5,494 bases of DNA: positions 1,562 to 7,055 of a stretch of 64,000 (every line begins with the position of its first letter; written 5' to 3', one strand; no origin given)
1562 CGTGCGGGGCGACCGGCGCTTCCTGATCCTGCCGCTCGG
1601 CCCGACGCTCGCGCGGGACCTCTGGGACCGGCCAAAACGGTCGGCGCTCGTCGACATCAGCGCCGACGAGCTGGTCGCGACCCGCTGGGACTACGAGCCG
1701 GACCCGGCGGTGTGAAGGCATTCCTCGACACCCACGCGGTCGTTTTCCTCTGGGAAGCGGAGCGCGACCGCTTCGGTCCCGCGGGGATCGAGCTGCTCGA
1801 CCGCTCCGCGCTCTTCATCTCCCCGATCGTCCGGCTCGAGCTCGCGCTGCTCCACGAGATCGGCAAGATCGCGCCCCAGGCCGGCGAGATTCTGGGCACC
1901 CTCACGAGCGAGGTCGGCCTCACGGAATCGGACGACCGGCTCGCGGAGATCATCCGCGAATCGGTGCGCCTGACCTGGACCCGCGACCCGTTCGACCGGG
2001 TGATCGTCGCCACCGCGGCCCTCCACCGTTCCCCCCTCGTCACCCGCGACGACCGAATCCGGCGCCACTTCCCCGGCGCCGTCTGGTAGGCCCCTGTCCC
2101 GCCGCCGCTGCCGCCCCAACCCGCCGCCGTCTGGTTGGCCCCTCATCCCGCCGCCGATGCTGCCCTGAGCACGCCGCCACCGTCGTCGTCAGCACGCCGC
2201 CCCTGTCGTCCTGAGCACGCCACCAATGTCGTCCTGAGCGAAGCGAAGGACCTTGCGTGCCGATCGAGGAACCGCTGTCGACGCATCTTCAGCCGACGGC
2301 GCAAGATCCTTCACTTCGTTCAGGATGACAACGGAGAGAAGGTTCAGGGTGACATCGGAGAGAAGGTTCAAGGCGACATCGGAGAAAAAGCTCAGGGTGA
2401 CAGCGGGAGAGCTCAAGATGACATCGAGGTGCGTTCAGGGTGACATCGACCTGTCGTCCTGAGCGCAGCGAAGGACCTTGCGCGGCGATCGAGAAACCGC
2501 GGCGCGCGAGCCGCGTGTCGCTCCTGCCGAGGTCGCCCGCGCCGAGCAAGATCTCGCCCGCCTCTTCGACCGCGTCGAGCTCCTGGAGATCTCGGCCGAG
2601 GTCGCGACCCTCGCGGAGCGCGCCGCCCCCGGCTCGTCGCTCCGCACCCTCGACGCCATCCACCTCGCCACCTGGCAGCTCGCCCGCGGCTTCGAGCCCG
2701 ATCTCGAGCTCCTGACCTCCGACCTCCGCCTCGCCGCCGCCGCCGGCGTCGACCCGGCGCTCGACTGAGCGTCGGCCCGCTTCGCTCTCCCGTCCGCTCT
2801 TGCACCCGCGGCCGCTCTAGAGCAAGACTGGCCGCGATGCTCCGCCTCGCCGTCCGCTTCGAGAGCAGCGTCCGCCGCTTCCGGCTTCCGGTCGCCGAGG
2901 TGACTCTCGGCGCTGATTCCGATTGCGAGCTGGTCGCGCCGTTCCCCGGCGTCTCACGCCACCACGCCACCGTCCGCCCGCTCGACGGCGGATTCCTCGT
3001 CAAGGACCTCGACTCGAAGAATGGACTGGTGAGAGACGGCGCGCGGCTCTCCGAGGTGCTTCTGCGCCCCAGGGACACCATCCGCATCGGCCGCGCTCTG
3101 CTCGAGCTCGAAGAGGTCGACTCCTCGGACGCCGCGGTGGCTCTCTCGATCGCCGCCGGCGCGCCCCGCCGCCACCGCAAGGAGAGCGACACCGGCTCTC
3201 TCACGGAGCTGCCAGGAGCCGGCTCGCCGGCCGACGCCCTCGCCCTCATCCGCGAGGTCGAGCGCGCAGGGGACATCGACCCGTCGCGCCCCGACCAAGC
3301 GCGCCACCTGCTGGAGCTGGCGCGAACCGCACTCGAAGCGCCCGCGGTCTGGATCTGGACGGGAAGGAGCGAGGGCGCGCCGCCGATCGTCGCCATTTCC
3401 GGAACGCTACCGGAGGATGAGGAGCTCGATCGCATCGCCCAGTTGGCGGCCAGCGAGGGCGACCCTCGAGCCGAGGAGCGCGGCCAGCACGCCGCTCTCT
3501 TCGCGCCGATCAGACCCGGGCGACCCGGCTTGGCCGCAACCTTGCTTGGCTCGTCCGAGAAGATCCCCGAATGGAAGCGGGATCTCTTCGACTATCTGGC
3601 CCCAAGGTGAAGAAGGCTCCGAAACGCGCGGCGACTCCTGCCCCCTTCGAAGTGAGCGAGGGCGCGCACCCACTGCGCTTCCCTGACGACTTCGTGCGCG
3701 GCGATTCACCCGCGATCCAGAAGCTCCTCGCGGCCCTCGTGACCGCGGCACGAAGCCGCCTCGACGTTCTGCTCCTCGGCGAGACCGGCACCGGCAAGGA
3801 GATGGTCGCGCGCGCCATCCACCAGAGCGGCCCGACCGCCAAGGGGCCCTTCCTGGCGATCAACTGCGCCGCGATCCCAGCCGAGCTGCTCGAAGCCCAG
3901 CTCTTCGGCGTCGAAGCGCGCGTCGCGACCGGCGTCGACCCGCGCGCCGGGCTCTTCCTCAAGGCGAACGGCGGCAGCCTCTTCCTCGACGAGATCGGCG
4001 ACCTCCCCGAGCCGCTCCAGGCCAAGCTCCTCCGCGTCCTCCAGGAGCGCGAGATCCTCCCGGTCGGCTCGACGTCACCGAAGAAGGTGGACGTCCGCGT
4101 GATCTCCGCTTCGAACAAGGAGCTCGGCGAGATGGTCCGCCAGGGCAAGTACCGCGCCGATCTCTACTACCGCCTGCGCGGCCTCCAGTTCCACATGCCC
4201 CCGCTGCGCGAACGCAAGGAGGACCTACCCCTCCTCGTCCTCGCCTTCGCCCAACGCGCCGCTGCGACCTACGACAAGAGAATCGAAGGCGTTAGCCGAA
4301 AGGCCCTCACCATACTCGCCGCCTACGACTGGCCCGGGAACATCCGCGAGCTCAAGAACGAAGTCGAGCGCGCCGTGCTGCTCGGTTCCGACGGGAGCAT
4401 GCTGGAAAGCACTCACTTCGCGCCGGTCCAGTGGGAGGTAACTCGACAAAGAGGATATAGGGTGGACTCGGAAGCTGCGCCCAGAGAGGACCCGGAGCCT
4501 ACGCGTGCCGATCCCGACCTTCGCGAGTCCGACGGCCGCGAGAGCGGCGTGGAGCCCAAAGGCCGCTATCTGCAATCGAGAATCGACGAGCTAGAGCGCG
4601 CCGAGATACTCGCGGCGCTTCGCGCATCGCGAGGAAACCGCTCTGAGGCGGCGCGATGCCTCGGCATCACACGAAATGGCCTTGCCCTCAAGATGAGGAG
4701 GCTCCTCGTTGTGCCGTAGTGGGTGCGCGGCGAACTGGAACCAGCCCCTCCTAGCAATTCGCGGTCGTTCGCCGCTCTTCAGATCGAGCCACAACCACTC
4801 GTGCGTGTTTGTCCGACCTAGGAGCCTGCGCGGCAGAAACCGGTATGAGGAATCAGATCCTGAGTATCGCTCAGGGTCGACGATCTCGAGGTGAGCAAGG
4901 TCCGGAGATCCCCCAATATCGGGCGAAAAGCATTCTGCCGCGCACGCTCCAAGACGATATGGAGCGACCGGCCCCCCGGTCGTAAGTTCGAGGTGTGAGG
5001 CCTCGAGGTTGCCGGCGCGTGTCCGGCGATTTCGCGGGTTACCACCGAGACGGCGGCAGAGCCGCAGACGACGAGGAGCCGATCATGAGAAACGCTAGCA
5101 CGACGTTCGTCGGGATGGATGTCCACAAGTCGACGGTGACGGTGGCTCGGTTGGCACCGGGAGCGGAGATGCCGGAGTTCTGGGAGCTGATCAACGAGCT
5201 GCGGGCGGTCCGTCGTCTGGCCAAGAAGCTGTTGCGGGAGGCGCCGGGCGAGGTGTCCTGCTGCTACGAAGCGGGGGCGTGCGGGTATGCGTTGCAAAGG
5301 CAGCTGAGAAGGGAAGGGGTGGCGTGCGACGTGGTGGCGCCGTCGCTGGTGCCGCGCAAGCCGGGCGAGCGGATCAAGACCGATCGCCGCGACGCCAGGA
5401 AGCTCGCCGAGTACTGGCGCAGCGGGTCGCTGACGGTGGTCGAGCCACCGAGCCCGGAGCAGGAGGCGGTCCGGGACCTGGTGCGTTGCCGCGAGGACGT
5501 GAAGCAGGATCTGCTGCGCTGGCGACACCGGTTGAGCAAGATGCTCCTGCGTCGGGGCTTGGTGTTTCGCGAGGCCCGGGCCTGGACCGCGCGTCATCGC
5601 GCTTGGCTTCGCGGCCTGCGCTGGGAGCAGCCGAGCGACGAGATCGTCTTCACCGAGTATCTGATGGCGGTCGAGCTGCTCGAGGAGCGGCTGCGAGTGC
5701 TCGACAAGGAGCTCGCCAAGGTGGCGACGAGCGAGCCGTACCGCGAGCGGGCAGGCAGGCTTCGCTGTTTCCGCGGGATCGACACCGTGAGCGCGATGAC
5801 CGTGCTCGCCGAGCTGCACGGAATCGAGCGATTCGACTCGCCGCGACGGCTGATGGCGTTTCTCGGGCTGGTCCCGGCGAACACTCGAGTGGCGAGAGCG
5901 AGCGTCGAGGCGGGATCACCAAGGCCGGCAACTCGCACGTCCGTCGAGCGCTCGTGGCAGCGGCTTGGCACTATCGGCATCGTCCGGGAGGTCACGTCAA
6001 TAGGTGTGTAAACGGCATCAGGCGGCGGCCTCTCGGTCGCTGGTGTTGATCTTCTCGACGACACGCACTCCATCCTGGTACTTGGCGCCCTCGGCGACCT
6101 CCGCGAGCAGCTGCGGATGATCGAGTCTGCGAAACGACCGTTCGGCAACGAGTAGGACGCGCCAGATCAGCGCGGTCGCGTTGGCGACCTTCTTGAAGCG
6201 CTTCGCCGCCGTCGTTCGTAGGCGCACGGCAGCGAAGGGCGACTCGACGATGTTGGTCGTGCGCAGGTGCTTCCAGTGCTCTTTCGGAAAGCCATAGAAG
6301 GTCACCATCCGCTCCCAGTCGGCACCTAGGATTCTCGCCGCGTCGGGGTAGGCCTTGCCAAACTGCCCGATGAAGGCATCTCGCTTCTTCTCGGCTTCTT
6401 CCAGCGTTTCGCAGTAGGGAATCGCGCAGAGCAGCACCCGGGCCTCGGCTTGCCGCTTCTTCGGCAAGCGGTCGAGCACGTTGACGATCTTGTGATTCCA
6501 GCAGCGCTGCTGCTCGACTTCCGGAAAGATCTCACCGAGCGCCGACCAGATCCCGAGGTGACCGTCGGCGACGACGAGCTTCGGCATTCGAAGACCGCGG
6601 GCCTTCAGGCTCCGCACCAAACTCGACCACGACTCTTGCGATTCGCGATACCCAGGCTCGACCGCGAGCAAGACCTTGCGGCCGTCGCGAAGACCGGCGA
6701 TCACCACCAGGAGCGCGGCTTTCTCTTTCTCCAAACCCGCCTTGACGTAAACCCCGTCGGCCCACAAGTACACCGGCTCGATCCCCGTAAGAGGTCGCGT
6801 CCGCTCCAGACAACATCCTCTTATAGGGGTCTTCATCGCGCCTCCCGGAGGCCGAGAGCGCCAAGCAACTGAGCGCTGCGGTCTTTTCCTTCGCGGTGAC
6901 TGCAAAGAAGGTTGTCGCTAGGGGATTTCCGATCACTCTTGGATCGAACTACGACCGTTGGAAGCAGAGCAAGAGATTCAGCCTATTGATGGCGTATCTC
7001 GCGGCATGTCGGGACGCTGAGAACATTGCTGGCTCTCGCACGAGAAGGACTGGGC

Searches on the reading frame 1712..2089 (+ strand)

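Call 61: search_protein_families(library=pfam, proteins=[window:1712-2089:+], max_evalue=0.001)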
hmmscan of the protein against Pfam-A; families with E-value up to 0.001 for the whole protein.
window:1712-2089:+ (125 aa): 1 family
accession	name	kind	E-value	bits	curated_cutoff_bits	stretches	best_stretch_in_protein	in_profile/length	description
PF01850.27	PIN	-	5.1e-12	46.9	23.6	1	4-118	2-116/120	PIN domain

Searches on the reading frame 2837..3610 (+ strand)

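Call 61: search_protein_families(library=pfam, proteins=[window:2837-3610:+], max_evalue=0.001)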
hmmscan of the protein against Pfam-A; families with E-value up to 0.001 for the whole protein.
window:2837-3610:+ (257 aa): 2 families
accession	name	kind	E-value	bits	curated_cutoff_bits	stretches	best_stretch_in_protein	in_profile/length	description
PF00498.31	FHA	-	3.3e-14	53.5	20.7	1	22-85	1-67/67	FHA domain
PF16697.10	Yop-YscD_cpl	-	6.9e-10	39.5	33.2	1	14-93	11-92/94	Inner membrane component of T3SS, cytoplasmic domain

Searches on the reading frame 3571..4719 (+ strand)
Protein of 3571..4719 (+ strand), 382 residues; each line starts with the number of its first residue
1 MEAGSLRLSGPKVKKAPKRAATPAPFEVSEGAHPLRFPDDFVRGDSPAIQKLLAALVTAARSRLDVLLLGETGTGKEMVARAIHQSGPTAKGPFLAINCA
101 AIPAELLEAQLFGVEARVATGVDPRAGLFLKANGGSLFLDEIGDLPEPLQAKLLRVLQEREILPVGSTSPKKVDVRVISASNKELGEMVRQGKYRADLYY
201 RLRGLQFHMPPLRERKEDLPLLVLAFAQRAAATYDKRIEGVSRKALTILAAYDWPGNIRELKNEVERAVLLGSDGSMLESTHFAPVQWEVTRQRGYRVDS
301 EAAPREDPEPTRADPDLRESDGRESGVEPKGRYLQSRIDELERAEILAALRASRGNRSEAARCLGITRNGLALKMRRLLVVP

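Call 61: search_protein_families(library=pfam, proteins=[window:3571-4719:+], max_evalue=0.001)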
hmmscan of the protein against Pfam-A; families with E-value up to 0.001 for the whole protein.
window:3571-4719:+ (382 aa): 8 families
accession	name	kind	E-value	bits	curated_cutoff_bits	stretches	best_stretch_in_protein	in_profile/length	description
PF00158.32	Sigma54_activat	-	7.6e-58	195.3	20.2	1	44-206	3-166/168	Sigma-54 interaction domain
PF14532.12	Sigma54_activ_2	-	5e-25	88.8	25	1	44-212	2-138/138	Sigma-54 interaction domain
PF25601.1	AAA_lid_14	-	5.2e-22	77.9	27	1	213-285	1-72/87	AAA+ ATPase lid domain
PF02954.25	HTH_8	-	7e-12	45.3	22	1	338-377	2-41/42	Bacterial regulatory protein, Fis family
PF07728.20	AAA_5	-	5.7e-07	30.1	22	1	65-184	1-124/139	AAA domain (dynein-related subfamily)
PF01078.27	Mg_chelatase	-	0.0001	22.2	20.3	0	54-85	13-44/207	Magnesium chelatase, subunit ChlI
PF13245.12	AAA_19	-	0.00051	20.7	25.1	0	66-166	14-124/134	AAA domain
PF13191.12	AAA_16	-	0.00063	20.7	32.6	1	49-120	9-84/167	AAA ATPase domain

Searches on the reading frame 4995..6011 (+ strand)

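Call 61: search_protein_families(library=pfam, proteins=[window:4995-6011:+], max_evalue=0.001)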
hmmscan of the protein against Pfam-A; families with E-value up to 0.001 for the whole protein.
window:4995-6011:+ (338 aa): 2 families
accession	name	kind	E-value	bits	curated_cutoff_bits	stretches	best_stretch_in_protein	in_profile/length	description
PF01548.23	DEDD_Tnp_IS110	-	6.1e-16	59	29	1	39-185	1-151/155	Transposase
PF02371.22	Transposase_20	-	4.3e-07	30.7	21.3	1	256-298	4-46/87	Transposase IS116/IS110/IS902 family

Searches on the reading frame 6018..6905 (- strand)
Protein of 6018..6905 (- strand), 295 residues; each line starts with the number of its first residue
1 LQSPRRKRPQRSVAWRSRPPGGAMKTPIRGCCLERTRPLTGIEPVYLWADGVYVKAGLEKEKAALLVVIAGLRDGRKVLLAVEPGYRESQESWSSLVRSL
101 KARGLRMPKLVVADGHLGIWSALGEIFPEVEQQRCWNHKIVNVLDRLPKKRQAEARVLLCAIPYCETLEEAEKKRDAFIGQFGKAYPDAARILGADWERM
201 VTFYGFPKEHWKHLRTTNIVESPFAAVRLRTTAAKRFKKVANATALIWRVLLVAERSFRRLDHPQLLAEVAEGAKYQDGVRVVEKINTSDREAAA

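Call 61: search_protein_families(library=pfam, proteins=[window:6018-6905:-], max_evalue=0.001)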
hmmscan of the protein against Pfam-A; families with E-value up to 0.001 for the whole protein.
window:6018-6905:- (295 aa): 2 families
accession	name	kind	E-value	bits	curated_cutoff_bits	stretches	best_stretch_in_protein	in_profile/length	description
PF00872.24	Transposase_mut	-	1.3e-38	133.3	21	1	36-252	153-370/379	Transposase, Mutator family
PF10551.15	MULE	-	1.1e-06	29.4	27.6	1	60-138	12-95/99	MULE transposase domain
